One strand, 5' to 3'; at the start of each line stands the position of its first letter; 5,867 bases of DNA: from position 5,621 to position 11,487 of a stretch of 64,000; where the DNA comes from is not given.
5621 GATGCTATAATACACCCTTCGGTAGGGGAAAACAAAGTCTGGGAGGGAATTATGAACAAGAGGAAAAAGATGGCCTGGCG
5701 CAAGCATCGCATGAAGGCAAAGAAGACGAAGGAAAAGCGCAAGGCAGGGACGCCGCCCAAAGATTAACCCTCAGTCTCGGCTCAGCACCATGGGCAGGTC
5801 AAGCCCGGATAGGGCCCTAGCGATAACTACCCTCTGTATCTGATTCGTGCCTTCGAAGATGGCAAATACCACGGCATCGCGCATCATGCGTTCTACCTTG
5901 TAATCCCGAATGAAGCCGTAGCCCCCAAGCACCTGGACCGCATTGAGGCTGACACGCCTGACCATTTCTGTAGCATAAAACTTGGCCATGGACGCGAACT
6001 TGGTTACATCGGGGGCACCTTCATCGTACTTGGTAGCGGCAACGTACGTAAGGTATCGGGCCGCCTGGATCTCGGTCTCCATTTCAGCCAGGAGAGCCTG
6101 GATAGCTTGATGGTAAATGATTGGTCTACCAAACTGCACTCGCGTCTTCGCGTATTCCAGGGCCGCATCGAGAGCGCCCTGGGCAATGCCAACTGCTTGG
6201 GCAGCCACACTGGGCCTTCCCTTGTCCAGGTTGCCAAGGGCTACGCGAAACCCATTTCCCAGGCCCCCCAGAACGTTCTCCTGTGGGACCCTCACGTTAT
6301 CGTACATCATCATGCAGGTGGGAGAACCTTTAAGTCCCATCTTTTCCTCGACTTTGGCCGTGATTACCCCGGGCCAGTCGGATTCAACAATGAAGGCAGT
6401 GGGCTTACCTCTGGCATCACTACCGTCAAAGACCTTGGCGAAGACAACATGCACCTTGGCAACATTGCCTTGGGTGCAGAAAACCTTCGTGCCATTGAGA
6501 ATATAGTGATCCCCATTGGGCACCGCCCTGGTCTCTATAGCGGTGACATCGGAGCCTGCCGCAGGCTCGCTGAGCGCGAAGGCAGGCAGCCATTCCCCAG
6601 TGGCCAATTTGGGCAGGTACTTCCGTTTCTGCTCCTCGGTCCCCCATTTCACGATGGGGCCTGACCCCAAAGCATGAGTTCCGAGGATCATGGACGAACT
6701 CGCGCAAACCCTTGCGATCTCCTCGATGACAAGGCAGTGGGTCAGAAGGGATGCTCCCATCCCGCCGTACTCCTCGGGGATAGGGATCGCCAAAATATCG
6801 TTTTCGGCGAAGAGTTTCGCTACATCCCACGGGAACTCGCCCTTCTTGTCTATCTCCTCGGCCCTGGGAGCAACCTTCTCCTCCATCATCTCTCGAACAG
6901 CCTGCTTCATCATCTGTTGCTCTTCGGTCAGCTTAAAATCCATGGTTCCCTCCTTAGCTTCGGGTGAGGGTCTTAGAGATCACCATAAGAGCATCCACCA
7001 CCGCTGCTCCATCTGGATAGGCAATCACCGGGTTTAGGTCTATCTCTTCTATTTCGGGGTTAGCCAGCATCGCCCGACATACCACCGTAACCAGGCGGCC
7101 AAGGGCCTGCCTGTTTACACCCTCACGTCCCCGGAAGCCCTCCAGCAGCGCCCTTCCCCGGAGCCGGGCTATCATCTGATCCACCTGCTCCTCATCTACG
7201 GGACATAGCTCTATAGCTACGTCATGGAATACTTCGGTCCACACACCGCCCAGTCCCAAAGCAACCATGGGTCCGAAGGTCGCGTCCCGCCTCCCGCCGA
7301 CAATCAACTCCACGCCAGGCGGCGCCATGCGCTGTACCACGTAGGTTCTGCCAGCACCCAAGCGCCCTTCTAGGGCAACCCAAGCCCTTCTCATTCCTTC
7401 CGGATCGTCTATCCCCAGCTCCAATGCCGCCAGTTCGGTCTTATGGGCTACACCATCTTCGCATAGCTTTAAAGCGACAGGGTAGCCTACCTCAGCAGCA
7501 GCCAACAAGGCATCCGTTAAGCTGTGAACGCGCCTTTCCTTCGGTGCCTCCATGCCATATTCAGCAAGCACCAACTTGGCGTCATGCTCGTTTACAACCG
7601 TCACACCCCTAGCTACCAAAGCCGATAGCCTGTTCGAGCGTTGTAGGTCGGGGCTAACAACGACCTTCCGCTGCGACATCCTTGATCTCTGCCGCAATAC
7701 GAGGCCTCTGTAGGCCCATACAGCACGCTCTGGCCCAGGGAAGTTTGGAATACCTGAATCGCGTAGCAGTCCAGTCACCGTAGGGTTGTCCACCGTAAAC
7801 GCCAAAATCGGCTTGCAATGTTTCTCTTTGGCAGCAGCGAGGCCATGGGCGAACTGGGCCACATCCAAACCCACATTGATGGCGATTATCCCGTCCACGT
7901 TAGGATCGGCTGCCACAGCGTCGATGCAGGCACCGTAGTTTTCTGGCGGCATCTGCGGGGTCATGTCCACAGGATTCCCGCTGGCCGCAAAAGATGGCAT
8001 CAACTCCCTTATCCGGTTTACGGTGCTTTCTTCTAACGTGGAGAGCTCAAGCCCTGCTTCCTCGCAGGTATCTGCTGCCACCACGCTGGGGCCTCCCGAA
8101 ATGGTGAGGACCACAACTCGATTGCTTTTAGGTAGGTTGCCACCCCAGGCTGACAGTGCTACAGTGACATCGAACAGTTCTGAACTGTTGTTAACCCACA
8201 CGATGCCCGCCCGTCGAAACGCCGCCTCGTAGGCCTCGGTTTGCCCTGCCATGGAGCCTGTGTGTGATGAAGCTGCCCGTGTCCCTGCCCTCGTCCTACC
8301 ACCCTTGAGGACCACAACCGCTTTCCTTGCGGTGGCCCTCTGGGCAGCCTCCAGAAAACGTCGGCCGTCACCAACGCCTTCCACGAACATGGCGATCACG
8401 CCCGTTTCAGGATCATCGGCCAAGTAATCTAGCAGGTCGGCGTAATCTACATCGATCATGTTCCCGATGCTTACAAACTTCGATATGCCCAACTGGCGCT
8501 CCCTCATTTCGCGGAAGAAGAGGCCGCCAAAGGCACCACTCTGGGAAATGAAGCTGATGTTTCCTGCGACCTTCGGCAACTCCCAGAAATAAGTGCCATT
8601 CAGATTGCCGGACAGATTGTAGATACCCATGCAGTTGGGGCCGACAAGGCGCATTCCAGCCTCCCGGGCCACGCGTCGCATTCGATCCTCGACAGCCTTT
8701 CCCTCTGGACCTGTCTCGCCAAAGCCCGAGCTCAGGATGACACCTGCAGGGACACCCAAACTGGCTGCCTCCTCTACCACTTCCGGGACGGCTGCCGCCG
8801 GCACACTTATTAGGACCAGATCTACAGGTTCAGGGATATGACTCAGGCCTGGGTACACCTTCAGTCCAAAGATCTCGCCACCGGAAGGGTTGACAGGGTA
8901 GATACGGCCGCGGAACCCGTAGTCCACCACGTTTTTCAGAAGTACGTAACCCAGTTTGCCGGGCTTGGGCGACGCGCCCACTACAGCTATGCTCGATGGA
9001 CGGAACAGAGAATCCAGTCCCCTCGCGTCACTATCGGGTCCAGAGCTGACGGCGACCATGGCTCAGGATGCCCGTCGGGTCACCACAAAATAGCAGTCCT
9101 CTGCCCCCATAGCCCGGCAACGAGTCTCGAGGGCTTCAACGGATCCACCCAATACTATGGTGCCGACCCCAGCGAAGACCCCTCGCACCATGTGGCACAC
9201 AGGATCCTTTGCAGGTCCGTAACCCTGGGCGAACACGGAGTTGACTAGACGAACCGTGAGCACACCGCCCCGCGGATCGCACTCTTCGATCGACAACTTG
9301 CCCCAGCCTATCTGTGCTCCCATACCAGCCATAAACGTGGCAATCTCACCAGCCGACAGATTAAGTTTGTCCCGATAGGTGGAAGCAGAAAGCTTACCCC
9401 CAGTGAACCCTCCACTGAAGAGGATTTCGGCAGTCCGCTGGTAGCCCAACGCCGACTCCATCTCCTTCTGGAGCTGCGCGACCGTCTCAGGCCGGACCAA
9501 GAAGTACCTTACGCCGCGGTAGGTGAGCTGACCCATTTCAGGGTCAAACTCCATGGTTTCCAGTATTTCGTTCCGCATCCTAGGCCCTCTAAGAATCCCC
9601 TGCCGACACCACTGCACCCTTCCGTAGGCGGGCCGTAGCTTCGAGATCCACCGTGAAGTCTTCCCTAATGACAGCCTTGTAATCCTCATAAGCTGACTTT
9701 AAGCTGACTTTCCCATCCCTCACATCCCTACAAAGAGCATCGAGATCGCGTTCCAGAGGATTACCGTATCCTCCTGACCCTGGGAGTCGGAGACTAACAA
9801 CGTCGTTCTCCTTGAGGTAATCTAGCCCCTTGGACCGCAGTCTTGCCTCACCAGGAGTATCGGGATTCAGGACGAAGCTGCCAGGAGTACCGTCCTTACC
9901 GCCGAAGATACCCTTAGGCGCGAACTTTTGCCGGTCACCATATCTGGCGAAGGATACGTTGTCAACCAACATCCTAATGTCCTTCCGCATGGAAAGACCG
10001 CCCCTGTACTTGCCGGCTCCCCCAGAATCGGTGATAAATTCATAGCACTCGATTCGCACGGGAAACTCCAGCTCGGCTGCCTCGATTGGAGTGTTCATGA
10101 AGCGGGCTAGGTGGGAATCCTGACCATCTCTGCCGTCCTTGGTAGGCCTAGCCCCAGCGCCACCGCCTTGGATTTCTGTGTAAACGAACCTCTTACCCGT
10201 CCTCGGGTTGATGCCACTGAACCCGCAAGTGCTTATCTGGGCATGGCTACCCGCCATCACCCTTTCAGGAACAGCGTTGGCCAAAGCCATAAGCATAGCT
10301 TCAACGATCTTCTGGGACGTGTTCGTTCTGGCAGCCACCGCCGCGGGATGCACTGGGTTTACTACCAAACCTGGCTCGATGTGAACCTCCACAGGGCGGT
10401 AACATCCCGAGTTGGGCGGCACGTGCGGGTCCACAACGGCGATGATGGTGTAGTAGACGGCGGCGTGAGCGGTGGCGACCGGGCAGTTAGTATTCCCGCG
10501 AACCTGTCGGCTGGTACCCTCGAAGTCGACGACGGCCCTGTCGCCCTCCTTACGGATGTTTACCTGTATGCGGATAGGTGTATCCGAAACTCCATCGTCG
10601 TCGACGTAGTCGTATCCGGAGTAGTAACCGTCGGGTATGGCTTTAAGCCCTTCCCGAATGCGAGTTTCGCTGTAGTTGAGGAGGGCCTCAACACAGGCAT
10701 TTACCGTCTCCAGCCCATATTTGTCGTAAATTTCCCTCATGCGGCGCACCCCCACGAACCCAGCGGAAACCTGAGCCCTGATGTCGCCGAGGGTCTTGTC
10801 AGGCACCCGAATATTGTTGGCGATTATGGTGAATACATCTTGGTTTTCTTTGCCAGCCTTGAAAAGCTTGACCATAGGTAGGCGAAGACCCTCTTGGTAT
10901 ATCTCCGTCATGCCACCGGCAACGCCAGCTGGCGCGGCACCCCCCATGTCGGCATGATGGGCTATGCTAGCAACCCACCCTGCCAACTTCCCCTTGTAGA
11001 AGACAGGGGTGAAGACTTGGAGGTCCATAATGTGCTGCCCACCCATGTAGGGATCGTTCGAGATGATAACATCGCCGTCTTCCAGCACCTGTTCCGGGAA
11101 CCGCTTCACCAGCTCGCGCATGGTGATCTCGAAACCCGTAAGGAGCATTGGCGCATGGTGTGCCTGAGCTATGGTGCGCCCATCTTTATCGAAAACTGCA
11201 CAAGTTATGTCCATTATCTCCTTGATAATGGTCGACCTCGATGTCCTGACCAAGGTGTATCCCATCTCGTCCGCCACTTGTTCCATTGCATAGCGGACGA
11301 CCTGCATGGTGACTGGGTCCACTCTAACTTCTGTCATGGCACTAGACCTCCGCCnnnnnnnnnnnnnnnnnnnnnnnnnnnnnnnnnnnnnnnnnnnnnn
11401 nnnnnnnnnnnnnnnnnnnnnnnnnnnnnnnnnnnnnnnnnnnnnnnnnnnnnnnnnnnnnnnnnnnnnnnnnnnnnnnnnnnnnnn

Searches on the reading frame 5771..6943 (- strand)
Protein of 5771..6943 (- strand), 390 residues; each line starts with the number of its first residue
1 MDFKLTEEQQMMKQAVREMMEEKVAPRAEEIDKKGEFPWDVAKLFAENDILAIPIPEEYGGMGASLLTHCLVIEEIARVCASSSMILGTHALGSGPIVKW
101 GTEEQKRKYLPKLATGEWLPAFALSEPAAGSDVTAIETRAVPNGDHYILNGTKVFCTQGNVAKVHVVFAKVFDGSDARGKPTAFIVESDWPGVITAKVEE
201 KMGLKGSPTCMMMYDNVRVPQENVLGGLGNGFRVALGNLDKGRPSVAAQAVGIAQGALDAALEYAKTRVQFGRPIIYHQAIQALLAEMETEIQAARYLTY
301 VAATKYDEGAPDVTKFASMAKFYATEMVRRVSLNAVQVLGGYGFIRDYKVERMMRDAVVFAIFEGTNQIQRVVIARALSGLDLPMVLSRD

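Call 16: search_protein_families(library=pfam, proteins=[window:5771-6943:-])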
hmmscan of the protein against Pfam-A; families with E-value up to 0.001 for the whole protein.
window:5771-6943:- (390 aa): 5 families
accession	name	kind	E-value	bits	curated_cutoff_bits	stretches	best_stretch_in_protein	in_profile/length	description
PF00441.29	Acyl-CoA_dh_1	-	1.4e-51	175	22.4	1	229-378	1-149/150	Acyl-CoA dehydrogenase, C-terminal domain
PF02771.21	Acyl-CoA_dh_N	-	1.5e-40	138.5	22.9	1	6-117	1-113/113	Acyl-CoA dehydrogenase, N-terminal domain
PF08028.16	Acyl-CoA_dh_2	-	5.1e-23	82.3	22.7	1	246-367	3-133/134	Acyl-CoA dehydrogenase, C-terminal domain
PF02770.24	Acyl-CoA_dh_M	-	5.5e-22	78.2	33.3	1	121-217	1-97/97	Acyl-CoA dehydrogenase, middle domain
PF22924.1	ACOX_C_alpha1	-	1.8e-06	28.3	27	1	280-378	74-168/169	Acyl-CoA oxidase, C-alpha1 domain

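Call 32: search_protein_families(library=ncbifam, proteins=[window:5771-6943:-], max_evalue=1e-10)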
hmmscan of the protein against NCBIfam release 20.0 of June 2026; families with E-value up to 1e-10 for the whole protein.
window:5771-6943:- (390 aa): 22 families
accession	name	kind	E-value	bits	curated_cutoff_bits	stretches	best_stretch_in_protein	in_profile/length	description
NF042972.1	AcrlCoAredClosAcrC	equivalog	3.3e-129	430.8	640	1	1-378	1-376/378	acryloyl-CoA reductase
NF043006.1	CyhCrbnylCoADH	equivalog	1e-117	393.4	650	1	5-378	4-375/380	cyclohexane-1-carbonyl-CoA dehydrogenase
NF058590.1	AcCoDHFadEBacil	equivalog_domain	4.5e-98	329.2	600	1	5-378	21-410/586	acyl-CoA dehydrogenase FadE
NF045552.1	GlutCoADH_Des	equivalog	6.4e-96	321.9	470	1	1-376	1-377/387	glutaryl-CoA dehydrogenase Acd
NF042439.1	SulpropCoADesulf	equivalog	6.7e-89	298.3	600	1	14-384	2-376/379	3-sulfinopropanoyl-CoA desulfinase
NF045652.1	ProlPCPDhRedW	equivalog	8.5e-75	251.9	650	1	8-378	3-373/376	L-prolyl-[peptidyl-carrier protein] dehydrogenase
NF008997.0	PRK12341.1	equivalog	1.1e-72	245.2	537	1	1-377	1-375/382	acyl-CoA dehydrogenase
NF053553.1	prodigi_MBC_PigA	equivalog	4e-68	230.3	500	1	1-378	1-379/381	prodigiosin MBC biosynthesis dehydrogenase PigA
NF002885.1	PRK03354.1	equivalog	1.3e-64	218.7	540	1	1-377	1-372/378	crotonobetainyl-CoA dehydrogenase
NF052270.1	Staph_DH_FadE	equivalog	4.6e-56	190.3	600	1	4-381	20-396/400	acyl-CoA dehydrogenase FadE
TIGR03207.1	cyc_hxne_CoA_dh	equivalog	8.3e-55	186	575.35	1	5-377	1-370/372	cyclohexanecarboxyl-CoA dehydrogenase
NF007000.1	PRK09463.1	subfamily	1.4e-40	139.3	600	1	7-374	46-430/726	acyl-CoA dehydrogenase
NF049984.1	Rv1679_FadE16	equivalog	2.8e-36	125.5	600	1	24-382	12-369/371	Rv1679 family acyl-CoA dehydrogenase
NF009586.0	PRK13026.1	subfamily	6.5e-35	120.6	608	1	6-346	80-435/777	acyl-CoA dehydrogenase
TIGR03203.1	pimD_small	equivalog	1.1e-34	120.2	652.7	1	2-365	1-364/378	pimeloyl-CoA dehydrogenase small subunit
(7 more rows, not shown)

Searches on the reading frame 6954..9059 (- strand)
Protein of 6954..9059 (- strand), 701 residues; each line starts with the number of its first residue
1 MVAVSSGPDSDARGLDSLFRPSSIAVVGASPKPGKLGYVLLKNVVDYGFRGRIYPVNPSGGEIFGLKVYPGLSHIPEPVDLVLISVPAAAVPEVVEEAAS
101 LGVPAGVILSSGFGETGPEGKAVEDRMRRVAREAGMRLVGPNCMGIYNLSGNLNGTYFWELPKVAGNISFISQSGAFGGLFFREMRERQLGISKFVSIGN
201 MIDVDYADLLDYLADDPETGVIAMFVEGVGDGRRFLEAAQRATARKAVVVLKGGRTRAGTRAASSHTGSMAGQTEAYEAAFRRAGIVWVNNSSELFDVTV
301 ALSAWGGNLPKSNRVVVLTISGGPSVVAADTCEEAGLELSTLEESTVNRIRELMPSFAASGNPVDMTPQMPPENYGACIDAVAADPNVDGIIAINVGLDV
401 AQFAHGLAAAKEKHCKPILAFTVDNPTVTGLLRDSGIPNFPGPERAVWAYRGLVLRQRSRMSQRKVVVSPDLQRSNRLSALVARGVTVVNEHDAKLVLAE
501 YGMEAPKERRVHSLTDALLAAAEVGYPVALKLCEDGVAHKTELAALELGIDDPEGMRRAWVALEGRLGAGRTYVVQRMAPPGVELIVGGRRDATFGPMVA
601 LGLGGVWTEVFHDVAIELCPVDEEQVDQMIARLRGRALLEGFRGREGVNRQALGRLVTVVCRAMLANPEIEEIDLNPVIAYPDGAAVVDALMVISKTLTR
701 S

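Call 16: search_protein_families(library=pfam, proteins=[window:6954-9059:-])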
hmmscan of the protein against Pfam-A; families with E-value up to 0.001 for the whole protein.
window:6954-9059:- (701 aa): 5 families
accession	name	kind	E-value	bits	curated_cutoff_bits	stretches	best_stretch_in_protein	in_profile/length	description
PF13607.11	Succ_CoA_lig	-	1.9e-55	186.9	27.4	1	165-301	1-137/138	Succinyl-CoA ligase like flavodoxin domain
PF13549.11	ATP-grasp_5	-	2.9e-55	187.5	27.6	1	483-694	4-221/221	ATP-grasp domain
PF13380.12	CoA_binding_2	-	3.7e-30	105.2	22.8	1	23-147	2-114/116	CoA binding domain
PF02629.25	CoA_binding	-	1.5e-12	48.6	22.3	1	21-112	3-97/97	CoA binding domain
PF19045.5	Ligase_CoA_2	-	5.2e-11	43.3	23.7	1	315-393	1-79/162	Ligase-CoA domain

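Call 32: search_protein_families(library=ncbifam, proteins=[window:6954-9059:-], max_evalue=1e-10)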
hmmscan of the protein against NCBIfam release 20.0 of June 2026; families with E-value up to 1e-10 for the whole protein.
window:6954-9059:- (701 aa): 6 families
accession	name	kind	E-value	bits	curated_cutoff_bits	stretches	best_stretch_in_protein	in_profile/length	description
NF045494.1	AcCoALig_Archglob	equivalog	6e-144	480.9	1200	2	11-453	214-659/665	acetate--CoA ligase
NF045492.1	HydPropCoALig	equivalog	2.2e-142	475.9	1300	2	9-428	242-665/700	3-hydroxypropionate--CoA ligase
TIGR02717.1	AcCoA-syn-alpha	equivalog_domain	2.3e-141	471.5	567.15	1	15-453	1-443/447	acetate--CoA ligase alpha subunit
NF045493.1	HydDutCoALig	equivalog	2.2e-122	410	1300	1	18-690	6-694/698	4-hydroxybutyrate--CoA ligase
NF004230.0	PRK05678.1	equivalog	5.9e-15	55.2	336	1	62-296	47-281/291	succinate--CoA ligase subunit alpha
TIGR01019.1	sucCoAalpha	subfamily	7.3e-14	51.8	353.2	1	59-297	42-280/286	succinate--CoA ligase subunit alpha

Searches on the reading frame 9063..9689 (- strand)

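Call 16: search_protein_families(library=pfam, proteins=[window:9063-9689:-])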
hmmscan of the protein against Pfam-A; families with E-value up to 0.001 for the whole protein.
window:9063-9689:- (208 aa): 2 families
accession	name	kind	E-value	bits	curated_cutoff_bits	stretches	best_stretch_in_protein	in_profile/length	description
PF02830.23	V4R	-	4.7e-16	59.1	31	1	145-204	2-61/62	V4R domain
PF06505.16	XylR_N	-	7.8e-09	35.6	23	1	43-123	3-82/101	Activator of aromatic catabolism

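Call 32: search_protein_families(library=ncbifam, proteins=[window:9063-9689:-], max_evalue=1e-10)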
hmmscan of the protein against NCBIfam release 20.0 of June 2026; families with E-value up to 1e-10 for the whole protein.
window:9063-9689:- (208 aa): 1 family
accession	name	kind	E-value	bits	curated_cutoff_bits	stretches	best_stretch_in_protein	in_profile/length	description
NF041906.1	V4R_TF_MobR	exception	5.7e-11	41.6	999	0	40-202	10-181/544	phenol degradation transcriptional regulator MobR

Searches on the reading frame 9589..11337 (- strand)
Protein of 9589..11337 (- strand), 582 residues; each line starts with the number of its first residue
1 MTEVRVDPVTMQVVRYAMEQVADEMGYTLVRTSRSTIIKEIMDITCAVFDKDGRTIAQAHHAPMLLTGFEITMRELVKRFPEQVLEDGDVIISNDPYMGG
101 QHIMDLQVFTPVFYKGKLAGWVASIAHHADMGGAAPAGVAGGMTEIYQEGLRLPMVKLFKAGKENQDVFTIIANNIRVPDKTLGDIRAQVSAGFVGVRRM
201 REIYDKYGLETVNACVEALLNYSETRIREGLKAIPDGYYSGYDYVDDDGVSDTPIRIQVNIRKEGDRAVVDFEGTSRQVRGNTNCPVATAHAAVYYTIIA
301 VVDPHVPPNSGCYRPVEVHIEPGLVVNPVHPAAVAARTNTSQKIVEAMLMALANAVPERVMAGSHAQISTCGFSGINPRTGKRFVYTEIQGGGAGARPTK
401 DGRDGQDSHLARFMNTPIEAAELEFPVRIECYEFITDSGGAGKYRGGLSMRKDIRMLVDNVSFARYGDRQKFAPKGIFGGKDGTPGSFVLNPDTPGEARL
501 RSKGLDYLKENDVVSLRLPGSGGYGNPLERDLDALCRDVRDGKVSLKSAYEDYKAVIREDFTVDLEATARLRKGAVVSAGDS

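Call 16: search_protein_families(library=pfam, proteins=[window:9589-11337:-])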
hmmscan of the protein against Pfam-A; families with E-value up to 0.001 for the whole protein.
window:9589-11337:- (582 aa): 1 family
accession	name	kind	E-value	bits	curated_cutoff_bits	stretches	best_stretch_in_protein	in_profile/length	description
PF02538.19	Hydantoinase_B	-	4.2e-181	603.4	26.8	1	7-527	1-519/519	Hydantoinase B/oxoprolinase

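Call 32: search_protein_families(library=ncbifam, proteins=[window:9589-11337:-], max_evalue=1e-10)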
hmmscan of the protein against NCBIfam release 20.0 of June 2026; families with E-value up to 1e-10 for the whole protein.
window:9589-11337:- (582 aa): 2 families
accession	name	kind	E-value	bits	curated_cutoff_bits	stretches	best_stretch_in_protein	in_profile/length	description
NF050157.1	CapLactmsBetCapB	equivalog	2e-104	350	1000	1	6-572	1-575/577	caprolactamase subunit beta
NF042976.1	AcphenoCarb_ApcD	equivalog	5.8e-46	157.1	1500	1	70-481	92-516/685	acetophenone carboxylase subunit delta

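Call 33: search_solved_structures(query=window:9589-11337:-, max_evalue=0.00001)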
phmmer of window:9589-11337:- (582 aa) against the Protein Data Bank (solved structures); distinct sequences matched with E-value up to 0.00001: 5.
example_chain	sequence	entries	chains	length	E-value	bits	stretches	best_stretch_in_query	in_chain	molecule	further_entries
7hk5_A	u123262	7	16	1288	9.3e-96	324.9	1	6-577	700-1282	N-methylhydantoinase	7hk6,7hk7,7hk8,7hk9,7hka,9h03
6yra_B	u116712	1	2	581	3.6e-84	286.6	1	6-568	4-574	Hydantoinase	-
5l9w_A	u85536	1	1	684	2.4e-40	141.9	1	5-492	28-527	Acetophenone carboxylase delta subunit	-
5m45_A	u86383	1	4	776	2e-16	63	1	85-459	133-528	Acetone carboxylase alpha subunit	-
5svb_A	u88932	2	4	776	4.3e-16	61.9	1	85-459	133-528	Acetone carboxylase alpha subunit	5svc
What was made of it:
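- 9589..11337 (-): Hydantoinase-B-type subunit. It is closer to N-methylhydantoinase and caprolactamase than to acetone carboxylase. calls 16, 32, 33
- Tried and rejected: I rejected this because HydB matches N-methylhydantoinase and caprolactamase at 1e-84 to 1e-96, against 1e-16 for acetone carboxylase (calls 32, 33).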
